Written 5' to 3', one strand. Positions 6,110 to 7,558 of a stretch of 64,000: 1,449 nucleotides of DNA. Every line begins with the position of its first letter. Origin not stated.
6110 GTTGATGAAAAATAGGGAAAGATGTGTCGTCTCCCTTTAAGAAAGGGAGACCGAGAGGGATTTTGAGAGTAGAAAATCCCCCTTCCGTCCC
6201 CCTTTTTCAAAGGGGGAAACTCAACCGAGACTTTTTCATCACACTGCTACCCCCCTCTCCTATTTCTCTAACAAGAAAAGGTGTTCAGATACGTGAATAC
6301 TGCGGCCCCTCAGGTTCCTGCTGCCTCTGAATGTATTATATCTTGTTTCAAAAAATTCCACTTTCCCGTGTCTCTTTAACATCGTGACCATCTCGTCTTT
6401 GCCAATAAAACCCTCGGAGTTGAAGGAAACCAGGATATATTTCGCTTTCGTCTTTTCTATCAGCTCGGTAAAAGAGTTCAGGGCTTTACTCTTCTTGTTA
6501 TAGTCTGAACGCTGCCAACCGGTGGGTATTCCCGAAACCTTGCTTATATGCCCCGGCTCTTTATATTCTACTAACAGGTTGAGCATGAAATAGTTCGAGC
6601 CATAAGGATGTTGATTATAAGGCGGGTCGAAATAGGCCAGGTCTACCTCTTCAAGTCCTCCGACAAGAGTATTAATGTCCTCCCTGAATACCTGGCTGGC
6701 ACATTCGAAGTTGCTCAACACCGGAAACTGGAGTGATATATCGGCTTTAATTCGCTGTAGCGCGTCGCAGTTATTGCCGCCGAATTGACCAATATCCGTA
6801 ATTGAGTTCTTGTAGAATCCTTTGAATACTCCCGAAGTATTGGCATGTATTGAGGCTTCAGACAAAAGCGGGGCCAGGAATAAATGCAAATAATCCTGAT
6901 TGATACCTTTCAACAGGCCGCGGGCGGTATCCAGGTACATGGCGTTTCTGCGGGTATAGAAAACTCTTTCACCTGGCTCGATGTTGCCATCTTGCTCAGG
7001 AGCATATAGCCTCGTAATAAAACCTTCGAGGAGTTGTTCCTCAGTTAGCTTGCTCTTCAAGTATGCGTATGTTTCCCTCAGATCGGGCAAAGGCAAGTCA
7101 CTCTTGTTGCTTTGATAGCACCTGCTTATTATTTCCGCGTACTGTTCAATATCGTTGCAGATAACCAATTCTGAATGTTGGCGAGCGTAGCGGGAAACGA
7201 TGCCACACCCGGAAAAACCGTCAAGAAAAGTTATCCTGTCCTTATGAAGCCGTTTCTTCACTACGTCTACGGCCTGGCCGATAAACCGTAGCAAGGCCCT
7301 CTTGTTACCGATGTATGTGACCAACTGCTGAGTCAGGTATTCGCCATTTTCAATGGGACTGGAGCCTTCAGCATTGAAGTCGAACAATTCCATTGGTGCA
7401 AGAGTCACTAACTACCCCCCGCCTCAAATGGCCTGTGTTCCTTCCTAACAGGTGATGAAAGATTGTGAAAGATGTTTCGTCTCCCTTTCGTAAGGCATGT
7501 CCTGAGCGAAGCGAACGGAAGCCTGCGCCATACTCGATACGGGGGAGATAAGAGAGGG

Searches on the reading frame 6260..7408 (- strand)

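Call 72: search_protein_families(library=pfam, proteins=[window:6260-7408:-], max_evalue=0.0001)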
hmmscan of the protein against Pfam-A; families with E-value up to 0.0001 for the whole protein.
window:6260-7408:- (382 aa): 1 family
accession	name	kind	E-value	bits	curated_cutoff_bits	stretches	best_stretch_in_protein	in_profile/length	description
PF02086.21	MethyltransfD12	-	7.3e-21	75.5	22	1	32-343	1-253/253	D12 class N6 adenine-specific DNA methyltransferase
